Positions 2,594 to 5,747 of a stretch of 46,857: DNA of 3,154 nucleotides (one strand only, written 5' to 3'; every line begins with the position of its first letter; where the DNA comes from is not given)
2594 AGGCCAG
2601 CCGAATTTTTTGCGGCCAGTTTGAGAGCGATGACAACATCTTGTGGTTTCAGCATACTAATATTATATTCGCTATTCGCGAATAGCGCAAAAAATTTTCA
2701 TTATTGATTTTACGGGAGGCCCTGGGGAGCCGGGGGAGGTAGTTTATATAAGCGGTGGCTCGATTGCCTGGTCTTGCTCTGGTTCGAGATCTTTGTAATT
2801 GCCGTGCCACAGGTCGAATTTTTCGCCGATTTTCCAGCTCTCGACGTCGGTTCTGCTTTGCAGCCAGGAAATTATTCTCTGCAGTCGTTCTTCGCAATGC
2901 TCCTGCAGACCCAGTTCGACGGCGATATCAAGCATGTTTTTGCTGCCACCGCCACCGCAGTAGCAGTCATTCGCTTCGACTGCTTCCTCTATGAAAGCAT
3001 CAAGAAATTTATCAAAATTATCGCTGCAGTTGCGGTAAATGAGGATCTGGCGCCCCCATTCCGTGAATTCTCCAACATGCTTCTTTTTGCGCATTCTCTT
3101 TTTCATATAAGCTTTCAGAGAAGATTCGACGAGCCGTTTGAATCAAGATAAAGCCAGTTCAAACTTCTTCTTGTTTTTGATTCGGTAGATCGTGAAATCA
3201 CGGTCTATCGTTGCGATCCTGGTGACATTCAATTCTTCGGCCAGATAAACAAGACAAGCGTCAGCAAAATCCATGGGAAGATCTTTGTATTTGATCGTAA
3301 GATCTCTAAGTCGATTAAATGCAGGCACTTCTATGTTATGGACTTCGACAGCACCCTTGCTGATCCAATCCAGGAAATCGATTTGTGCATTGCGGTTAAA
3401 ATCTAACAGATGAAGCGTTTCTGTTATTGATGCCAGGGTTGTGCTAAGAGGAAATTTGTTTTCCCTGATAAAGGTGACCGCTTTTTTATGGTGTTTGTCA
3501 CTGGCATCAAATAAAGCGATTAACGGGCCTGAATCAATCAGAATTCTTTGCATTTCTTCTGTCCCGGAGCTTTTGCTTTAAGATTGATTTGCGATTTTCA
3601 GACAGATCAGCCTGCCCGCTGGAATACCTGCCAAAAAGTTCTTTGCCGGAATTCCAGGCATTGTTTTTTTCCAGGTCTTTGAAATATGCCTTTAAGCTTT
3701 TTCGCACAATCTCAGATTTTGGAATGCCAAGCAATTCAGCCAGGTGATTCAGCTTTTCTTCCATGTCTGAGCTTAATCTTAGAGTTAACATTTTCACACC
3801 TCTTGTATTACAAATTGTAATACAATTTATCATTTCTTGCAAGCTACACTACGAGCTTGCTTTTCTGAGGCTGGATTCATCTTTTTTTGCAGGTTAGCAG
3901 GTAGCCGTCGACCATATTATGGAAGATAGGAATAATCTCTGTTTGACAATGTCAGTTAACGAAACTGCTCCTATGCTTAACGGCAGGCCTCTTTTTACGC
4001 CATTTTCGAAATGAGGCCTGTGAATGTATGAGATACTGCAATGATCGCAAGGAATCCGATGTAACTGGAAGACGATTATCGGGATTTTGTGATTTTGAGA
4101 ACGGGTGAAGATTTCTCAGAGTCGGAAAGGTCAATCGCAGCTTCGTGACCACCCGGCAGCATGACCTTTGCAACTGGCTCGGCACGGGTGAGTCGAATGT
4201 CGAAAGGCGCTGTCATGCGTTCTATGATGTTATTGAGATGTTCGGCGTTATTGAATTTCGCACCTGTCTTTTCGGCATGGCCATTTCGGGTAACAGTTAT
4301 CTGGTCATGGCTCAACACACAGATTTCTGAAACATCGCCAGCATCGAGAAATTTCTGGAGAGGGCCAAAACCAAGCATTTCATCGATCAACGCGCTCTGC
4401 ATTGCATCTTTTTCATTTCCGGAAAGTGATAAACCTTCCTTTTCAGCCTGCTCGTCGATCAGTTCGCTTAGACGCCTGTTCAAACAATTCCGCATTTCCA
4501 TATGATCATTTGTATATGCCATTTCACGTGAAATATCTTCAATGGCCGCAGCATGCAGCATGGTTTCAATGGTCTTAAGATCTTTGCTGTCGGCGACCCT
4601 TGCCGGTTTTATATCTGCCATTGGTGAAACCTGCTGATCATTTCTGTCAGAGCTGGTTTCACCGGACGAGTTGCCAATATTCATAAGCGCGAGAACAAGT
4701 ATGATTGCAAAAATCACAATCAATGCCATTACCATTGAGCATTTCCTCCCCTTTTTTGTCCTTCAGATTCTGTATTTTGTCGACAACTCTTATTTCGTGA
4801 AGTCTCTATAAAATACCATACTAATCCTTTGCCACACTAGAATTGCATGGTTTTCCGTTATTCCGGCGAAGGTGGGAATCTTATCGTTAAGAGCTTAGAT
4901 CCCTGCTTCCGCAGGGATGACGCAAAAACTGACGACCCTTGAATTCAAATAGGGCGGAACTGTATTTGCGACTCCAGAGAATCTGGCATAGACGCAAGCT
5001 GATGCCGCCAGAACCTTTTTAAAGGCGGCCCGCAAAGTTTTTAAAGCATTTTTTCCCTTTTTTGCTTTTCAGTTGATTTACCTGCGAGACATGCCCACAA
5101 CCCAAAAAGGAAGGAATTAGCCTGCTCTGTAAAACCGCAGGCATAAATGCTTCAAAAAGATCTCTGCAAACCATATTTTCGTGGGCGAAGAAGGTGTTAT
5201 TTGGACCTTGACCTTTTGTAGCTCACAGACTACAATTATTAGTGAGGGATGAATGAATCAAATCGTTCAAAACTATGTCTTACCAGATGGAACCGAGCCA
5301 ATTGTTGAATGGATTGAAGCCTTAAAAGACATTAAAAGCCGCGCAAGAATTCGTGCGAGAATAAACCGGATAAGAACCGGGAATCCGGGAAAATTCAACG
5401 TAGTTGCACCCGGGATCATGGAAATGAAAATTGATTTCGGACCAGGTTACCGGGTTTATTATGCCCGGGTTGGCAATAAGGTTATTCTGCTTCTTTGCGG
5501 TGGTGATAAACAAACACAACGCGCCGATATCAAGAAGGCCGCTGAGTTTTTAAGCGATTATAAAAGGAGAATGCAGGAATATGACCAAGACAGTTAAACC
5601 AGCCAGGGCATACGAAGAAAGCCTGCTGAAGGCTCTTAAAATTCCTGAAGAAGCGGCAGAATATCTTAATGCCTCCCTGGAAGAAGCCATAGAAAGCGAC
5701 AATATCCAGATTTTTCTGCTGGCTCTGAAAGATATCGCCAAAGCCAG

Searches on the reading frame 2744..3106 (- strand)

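Call 9: search_protein_families(library=pfam, proteins=[window:2744-3106:-], max_evalue=0.01)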
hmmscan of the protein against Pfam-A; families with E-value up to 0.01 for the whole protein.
window:2744-3106:- (120 aa): 1 family
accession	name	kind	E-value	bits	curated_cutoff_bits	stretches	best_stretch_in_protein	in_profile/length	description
PF04320.19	YggL_50S_bp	-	7.8e-15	56.1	27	1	3-101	1-102/102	YggL 50S ribosome-binding protein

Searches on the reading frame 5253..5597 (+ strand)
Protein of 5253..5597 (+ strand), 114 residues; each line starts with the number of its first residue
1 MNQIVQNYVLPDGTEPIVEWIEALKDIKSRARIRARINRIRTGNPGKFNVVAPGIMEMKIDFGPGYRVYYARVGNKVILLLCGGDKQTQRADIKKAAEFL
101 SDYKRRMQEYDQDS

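Call 9: search_protein_families(library=pfam, proteins=[window:5253-5597:+], max_evalue=0.01)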
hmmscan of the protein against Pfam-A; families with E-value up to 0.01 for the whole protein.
window:5253-5597:+ (114 aa): 1 family
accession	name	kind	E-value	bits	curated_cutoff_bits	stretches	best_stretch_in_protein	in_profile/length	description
PF05973.20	Gp49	-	2.4e-06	28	23.9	1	20-95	2-81/90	Phage derived protein Gp49-like (DUF891)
